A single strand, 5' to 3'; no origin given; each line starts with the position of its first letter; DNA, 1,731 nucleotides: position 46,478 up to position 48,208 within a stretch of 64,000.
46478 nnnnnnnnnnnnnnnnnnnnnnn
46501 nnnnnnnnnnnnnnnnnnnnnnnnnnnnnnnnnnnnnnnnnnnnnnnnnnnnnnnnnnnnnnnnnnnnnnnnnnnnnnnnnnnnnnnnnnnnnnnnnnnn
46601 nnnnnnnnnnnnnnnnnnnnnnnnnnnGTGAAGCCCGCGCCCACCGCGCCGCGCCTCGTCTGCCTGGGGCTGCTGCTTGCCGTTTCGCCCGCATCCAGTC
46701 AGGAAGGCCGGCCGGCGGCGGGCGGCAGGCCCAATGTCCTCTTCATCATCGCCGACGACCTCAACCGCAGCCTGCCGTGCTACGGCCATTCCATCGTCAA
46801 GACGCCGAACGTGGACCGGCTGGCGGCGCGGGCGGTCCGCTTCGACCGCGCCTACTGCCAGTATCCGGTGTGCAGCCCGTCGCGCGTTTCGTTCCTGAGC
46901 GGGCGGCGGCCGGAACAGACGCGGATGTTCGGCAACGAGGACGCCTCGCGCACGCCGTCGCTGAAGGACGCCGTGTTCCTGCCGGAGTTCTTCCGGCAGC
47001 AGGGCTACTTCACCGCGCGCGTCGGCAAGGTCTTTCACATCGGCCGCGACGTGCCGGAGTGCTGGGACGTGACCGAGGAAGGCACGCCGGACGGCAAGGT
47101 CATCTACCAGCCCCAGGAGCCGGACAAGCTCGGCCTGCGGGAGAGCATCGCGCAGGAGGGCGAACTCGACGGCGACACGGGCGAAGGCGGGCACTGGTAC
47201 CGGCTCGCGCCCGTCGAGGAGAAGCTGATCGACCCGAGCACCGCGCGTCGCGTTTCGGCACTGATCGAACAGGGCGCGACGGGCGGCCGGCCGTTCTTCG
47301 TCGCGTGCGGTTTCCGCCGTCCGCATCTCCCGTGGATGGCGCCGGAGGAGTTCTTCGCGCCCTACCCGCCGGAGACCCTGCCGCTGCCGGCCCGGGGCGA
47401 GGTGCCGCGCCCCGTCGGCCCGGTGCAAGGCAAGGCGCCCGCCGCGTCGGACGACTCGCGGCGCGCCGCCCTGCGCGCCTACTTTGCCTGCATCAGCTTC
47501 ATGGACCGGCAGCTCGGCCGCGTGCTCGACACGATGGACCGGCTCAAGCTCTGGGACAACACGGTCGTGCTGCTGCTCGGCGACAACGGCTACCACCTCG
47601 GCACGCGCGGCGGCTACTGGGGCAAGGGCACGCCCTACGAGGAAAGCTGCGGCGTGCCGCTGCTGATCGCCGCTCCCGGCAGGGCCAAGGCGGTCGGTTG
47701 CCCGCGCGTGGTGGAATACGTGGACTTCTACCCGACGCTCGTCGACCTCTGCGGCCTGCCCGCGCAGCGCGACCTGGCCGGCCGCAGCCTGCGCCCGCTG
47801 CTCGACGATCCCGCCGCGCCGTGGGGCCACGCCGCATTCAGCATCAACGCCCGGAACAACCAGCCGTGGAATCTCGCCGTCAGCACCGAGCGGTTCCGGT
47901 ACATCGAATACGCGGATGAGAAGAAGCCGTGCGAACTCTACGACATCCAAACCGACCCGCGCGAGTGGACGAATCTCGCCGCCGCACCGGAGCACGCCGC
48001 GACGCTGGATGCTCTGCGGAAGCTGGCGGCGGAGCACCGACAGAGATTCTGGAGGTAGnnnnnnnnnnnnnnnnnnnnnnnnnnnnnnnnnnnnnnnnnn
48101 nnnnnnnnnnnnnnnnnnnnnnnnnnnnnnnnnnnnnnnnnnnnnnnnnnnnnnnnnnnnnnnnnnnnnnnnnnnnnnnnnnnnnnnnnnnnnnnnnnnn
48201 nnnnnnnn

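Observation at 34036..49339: A ~15-kb translationally coupled operon: ECF sigma, FecR anti-sigma, PSCyt-domain beta-propeller protein, then six secreted glycan-degrading enzymes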

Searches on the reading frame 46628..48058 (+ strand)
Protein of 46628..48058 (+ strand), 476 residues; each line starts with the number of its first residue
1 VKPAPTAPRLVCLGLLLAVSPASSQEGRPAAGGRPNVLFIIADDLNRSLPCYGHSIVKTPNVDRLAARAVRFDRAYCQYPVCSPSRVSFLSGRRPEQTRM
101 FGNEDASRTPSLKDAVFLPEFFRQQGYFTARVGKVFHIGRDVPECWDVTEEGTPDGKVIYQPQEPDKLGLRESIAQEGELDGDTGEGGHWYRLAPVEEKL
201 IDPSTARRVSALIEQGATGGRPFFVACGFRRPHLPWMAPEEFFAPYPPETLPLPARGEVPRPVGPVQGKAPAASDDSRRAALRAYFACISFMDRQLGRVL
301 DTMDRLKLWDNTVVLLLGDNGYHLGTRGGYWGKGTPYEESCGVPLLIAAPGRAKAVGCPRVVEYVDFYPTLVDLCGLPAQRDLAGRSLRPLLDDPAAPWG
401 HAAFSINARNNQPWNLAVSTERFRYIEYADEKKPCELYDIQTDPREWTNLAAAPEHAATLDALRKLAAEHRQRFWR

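Call 4: search_protein_families(library=pfam, proteins=[window:46628-48058:+], max_evalue=0.01)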
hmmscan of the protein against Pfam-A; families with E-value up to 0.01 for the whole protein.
window:46628-48058:+ (476 aa): 5 families
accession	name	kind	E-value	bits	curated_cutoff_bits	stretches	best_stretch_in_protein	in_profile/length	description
PF00884.28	Sulfatase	-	9.8e-41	140.4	25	1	35-376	1-300/301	Sulfatase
PF16347.10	SGSH_C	-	7.3e-19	68.9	29.3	1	329-469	4-150/154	N-sulphoglucosamine sulphohydrolase, C-terminal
PF01663.27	Phosphodiest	-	2.2e-05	24.6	23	0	58-104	19-66/342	Type I phosphodiesterase / nucleotide pyrophosphatase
PF14707.11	Sulfatase_C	-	0.00019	22.4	30.9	1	426-473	47-95/127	C-terminal region of aryl-sulfatase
PF02995.22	DUF229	-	0.0089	15.2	25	0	284-325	305-346/496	Protein of unknown function (DUF229)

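Call 7: search_protein_families(library=ncbifam, proteins=[window:46628-48058:+], max_evalue=0.01)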
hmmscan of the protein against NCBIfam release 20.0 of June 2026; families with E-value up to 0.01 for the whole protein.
window:46628-48058:+ (476 aa): 4 families
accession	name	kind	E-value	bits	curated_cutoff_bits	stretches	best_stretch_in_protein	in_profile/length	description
TIGR03417.1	chol_sulfatase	equivalog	7.1e-63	213.2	433.45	2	219-469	181-438/500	choline-sulfatase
NF010322.0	PRK13759.1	equivalog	6.3e-57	193.2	481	2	220-468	199-454/486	arylsulfatase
NF052527.1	Mn_arylsulf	exception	1.6e-36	126.3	850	2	220-465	197-446/479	manganese-dependent arylsulfatase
NF045661.1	HdlasePehA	equivalog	2.7e-36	125.3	900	3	267-472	266-486/506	phosphoric/sulfuric ester hydrolase PehA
